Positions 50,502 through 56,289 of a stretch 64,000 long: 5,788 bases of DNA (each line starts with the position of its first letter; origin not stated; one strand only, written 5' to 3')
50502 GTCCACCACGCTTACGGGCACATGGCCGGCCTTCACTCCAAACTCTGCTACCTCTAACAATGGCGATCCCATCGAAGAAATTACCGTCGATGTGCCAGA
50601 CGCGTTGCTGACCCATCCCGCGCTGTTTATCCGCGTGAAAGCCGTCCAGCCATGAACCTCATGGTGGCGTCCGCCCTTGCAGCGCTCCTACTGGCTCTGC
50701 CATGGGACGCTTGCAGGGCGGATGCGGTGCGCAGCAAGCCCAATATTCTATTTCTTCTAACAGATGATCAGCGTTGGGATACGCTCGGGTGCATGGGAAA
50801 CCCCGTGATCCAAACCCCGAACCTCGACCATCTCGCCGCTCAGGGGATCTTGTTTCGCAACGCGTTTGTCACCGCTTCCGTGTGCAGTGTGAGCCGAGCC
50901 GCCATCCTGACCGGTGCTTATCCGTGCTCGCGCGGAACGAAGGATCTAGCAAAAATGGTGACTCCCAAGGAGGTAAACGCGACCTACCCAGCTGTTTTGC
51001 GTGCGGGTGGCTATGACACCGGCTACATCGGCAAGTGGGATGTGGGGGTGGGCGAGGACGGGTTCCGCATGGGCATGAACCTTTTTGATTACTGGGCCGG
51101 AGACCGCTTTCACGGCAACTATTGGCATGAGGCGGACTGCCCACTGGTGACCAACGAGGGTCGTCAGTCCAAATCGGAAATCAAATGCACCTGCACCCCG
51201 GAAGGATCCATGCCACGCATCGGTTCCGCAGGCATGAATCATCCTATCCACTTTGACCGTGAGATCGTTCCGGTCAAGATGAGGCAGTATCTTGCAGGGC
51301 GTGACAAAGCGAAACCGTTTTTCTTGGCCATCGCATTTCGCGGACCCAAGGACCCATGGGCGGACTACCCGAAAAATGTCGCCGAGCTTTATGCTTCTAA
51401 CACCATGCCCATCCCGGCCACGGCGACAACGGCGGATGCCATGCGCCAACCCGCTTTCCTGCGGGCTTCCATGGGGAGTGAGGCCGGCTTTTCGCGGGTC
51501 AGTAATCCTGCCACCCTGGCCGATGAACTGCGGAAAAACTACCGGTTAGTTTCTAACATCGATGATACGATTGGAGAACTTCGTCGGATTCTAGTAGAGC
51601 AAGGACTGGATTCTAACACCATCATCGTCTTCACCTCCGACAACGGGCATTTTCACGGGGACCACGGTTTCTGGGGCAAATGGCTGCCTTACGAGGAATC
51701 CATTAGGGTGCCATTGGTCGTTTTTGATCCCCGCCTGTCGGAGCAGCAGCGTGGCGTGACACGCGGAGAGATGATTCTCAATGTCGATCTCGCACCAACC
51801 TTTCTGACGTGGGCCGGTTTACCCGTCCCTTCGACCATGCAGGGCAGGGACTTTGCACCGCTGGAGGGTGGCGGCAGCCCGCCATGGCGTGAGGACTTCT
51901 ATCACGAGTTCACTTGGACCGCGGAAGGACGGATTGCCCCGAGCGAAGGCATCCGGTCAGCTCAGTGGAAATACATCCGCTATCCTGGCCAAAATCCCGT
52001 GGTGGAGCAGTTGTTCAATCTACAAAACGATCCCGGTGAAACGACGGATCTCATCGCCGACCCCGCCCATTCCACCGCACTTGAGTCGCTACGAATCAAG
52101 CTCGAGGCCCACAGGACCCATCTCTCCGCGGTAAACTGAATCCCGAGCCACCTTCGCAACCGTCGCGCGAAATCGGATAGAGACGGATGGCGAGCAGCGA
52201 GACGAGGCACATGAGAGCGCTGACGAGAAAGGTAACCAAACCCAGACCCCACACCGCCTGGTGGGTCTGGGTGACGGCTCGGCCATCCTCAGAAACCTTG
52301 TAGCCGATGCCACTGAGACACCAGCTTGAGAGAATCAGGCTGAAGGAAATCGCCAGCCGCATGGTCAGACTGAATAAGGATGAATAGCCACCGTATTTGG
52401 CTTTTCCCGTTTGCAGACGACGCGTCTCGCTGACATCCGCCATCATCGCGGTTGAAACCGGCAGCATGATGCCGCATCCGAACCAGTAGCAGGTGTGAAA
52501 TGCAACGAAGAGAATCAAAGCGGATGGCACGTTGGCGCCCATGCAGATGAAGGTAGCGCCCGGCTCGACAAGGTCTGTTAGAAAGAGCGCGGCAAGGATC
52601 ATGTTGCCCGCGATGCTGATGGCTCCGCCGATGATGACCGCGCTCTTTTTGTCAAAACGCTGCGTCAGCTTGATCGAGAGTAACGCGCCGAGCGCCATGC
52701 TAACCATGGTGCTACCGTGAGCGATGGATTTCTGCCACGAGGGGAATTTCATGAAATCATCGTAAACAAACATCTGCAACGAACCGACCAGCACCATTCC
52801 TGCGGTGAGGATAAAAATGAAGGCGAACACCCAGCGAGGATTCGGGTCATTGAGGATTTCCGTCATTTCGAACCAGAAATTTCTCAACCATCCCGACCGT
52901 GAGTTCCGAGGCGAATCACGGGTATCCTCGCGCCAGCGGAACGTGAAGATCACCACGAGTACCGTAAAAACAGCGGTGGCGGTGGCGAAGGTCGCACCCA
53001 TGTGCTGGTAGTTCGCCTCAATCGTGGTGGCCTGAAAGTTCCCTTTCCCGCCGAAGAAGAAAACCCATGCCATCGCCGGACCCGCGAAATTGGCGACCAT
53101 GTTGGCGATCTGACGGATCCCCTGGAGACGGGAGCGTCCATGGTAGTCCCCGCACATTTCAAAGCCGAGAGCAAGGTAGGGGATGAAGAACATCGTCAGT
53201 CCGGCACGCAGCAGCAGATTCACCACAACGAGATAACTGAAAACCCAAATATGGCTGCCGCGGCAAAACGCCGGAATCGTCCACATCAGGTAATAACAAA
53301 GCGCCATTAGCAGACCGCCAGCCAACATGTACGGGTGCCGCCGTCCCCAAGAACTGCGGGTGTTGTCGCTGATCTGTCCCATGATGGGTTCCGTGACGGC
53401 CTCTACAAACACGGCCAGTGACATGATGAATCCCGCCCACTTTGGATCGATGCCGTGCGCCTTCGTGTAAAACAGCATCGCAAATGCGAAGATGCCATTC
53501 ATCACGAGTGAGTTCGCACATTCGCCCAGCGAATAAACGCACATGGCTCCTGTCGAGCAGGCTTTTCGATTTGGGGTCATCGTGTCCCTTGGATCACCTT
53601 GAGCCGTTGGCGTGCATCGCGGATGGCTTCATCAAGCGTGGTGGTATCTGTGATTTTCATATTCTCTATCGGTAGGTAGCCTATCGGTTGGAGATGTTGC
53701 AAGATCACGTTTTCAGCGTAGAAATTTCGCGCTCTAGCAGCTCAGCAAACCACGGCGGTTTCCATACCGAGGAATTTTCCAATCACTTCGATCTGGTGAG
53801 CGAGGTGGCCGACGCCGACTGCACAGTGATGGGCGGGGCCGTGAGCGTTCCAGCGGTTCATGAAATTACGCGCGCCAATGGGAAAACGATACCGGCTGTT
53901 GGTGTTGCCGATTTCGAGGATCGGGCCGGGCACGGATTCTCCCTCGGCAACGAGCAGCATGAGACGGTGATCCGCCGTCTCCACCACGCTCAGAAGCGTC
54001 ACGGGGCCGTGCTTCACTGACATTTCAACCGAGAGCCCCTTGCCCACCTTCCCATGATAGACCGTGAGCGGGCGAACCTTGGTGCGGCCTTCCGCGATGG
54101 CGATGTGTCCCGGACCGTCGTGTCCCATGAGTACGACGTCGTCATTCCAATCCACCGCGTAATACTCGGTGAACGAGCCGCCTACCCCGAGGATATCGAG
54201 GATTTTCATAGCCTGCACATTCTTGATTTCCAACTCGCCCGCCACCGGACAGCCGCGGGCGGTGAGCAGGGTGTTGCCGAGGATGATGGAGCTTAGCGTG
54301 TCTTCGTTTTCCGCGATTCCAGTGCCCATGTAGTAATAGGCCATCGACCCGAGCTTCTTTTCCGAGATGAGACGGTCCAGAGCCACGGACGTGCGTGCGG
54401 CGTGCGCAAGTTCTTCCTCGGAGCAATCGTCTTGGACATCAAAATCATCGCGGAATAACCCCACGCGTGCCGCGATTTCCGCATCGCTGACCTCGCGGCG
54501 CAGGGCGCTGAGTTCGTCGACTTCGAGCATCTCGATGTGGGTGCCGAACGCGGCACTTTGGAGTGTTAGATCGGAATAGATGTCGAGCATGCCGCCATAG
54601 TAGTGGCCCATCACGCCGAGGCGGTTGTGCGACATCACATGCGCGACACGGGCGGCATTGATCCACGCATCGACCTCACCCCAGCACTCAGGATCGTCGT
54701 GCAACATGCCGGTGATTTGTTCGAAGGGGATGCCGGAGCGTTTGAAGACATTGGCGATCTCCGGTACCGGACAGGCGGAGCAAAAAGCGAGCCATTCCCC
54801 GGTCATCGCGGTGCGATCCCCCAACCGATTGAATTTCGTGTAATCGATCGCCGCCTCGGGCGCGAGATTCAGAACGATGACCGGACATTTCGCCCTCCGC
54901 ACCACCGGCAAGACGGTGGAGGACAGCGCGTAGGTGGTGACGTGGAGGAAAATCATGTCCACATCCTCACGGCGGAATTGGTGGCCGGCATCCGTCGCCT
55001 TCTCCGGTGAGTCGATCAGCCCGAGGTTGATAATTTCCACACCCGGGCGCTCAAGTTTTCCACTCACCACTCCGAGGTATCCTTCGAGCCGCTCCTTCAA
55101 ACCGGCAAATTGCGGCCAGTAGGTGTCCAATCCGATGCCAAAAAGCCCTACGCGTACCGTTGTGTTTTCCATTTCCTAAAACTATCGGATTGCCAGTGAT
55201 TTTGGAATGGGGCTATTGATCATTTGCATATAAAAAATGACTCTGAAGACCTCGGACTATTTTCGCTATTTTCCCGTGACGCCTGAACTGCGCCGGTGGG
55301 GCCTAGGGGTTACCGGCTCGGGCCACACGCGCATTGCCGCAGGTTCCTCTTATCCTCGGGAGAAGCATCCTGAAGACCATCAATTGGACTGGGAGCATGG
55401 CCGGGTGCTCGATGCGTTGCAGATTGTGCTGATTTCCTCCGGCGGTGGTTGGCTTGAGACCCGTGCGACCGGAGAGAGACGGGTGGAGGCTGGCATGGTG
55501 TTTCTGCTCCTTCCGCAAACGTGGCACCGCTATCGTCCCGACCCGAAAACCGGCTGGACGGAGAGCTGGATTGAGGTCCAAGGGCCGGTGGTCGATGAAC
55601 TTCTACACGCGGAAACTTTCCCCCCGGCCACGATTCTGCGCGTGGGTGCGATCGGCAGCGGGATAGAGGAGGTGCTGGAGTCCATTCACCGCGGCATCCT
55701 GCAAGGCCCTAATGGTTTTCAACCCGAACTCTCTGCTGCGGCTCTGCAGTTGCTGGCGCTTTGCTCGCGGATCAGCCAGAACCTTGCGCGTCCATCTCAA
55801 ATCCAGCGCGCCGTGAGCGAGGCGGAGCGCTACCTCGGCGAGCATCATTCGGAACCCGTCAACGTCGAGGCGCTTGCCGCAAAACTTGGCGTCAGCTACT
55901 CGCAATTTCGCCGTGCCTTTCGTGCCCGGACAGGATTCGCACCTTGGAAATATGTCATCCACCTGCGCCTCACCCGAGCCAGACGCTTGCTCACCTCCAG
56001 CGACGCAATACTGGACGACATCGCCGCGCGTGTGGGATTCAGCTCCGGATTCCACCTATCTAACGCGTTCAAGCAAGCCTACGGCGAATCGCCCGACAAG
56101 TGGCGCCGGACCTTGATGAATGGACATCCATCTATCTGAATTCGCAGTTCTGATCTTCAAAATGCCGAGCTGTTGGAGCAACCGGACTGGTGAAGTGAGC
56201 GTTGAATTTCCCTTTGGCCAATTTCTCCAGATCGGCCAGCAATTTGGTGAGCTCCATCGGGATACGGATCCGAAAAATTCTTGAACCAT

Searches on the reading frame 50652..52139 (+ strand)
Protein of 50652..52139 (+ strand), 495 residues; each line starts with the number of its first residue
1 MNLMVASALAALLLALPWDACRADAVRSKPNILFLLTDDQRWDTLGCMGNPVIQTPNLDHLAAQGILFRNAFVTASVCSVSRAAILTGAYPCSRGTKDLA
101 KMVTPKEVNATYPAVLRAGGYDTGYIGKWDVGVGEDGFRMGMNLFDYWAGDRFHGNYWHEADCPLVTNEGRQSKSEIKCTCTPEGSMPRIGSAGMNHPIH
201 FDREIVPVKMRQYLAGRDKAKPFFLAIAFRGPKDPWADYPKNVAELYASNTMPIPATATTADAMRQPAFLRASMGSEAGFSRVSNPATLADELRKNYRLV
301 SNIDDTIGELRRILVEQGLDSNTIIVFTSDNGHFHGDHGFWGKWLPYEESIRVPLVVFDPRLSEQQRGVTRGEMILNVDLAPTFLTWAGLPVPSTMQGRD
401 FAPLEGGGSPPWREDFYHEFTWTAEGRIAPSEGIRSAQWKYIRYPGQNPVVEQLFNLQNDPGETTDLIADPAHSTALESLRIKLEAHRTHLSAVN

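Call 8: search_protein_families(library=pfam, proteins=[window:50652-52139:+], max_evalue=0.01)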
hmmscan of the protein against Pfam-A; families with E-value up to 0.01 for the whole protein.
window:50652-52139:+ (495 aa): 3 families
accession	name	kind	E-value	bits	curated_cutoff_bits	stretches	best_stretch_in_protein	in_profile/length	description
PF00884.28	Sulfatase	-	1.2e-46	159.9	25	1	30-389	1-300/301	Sulfatase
PF16347.10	SGSH_C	-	5.8e-29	101.7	29.3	1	336-488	1-152/154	N-sulphoglucosamine sulphohydrolase, C-terminal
PF01663.27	Phosphodiest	-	3.8e-06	27.2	23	0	300-347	188-238/342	Type I phosphodiesterase / nucleotide pyrophosphatase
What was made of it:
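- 50652..52139 (+): Sulfatase, overlapping the end of copy 3 by 4 nt (same operon). Pfam Sulfatase plus SGSH_C (call 8).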

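Call 9: search_protein_families(library=ncbifam, proteins=[window:50652-52139:+], max_evalue=0.01)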
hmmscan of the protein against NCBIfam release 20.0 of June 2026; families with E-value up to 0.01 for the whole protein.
window:50652-52139:+ (495 aa): 5 families
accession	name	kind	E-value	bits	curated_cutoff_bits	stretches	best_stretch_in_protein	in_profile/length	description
NF010322.0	PRK13759.1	equivalog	3.6e-71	240.1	481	2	210-484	189-453/486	arylsulfatase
TIGR03417.1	chol_sulfatase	equivalog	1.6e-52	179.1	433.45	1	29-486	2-438/500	choline-sulfatase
NF045661.1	HdlasePehA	equivalog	2.4e-46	158.4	900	2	212-488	192-485/506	phosphoric/sulfuric ester hydrolase PehA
NF052527.1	Mn_arylsulf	exception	3.9e-37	128.3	850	2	211-484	188-448/479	manganese-dependent arylsulfatase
NF038282.1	LapC_YejM_PbgA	exception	0.0046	15.3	825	1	291-366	409-482/584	LPS biosynthesis-modulating metalloenzyme YejM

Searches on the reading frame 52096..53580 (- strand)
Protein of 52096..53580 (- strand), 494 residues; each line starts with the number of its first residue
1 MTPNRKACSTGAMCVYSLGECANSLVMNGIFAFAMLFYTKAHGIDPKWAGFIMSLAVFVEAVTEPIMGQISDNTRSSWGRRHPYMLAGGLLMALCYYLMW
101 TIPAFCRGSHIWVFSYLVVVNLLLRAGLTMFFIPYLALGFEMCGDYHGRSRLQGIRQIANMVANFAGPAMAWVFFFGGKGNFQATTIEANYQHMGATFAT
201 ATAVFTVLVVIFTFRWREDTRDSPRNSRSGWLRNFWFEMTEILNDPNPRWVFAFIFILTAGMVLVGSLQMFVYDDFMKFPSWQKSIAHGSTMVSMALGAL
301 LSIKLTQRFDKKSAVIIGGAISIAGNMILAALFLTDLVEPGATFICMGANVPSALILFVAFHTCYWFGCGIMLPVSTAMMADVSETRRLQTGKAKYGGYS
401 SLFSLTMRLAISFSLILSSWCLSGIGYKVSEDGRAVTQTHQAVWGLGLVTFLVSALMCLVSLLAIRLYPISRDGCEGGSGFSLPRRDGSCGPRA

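Call 14: search_protein_families(library=pfam, proteins=[window:52096-53580:-], max_evalue=0.001)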
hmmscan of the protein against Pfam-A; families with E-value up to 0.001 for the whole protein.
window:52096-53580:- (494 aa): 2 families
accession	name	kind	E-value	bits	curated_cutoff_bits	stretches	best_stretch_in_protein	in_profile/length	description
PF13347.12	MFS_2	-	3.7e-67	227.2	27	1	16-472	2-427/427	MFS/sugar transport protein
PF07690.21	MFS_1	-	2.7e-19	69.7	33.4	2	26-351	10-308/347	Major Facilitator Superfamily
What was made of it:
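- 52096..53580 (-): MFS_2 (GPH-type) sugar transporter. Call 14.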

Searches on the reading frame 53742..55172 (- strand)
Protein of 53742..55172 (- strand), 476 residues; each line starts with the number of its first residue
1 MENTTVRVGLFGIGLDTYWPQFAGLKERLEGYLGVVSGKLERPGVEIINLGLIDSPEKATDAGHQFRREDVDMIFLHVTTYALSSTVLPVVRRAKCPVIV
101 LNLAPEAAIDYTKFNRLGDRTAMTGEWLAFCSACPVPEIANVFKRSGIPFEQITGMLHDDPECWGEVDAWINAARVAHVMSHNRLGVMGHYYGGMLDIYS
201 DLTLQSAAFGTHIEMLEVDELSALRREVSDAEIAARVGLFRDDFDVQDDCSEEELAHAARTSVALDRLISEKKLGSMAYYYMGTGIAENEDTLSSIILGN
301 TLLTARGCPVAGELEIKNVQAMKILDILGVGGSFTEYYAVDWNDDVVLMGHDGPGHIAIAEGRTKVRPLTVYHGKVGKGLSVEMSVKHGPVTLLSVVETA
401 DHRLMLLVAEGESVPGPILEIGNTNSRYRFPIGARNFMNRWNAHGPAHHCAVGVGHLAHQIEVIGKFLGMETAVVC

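Call 14: search_protein_families(library=pfam, proteins=[window:53742-55172:-], max_evalue=0.001)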
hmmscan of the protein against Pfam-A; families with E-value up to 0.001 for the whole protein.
window:53742-55172:- (476 aa): 3 families
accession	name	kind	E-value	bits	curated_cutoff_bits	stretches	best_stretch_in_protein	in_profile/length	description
PF11762.14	Arabinose_Iso_C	-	1.3e-06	28.7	25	1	332-471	2-144/144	L-arabinose isomerase C-terminal domain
PF24856.1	AraA_central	-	0.00026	21.9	24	1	207-276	24-98/148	L-arabinose isomerase central domain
PF02952.23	Fucose_iso_C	-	0.00027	21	29.3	0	367-471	28-138/143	L-fucose isomerase, C-terminal domain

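Call 70: search_solved_structures(query=window:53742-55169:-, max_evalue=0.001)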
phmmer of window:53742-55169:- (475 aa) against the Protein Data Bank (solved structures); distinct sequences matched with E-value up to 0.001: 0.

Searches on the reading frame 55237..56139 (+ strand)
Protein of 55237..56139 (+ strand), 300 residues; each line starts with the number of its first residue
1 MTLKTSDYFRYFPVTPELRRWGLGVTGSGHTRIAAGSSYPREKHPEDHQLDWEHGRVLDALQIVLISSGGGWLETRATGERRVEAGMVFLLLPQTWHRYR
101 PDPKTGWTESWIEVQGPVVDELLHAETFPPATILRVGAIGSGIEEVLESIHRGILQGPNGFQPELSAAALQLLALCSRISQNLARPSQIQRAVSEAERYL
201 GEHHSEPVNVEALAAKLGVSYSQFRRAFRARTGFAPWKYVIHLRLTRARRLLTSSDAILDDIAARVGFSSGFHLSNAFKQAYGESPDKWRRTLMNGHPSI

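Call 57: search_protein_families(library=pfam, proteins=[window:55237-56139:+], max_evalue=1)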
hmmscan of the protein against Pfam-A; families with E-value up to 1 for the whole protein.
window:55237-56139:+ (300 aa): 5 families
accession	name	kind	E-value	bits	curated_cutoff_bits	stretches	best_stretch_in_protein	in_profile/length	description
PF12833.13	HTH_18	-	8.5e-22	77.7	33.6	1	213-291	1-79/80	Helix-turn-helix domain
PF00165.29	HTH_AraC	-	1.1e-14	54.6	26.6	2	259-291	11-42/42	Bacterial regulatory helix-turn-helix proteins, AraC family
PF02311.25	AraC_binding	-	6.2e-13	49.1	21.1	1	42-173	8-135/135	AraC-like ligand binding domain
PF13384.12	HTH_23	-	0.028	14.7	24.6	1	209-236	19-48/50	Homeodomain-like domain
PF00440.29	TetR_N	-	0.19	11.9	24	0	195-229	4-38/47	Bacterial regulatory proteins, tetR family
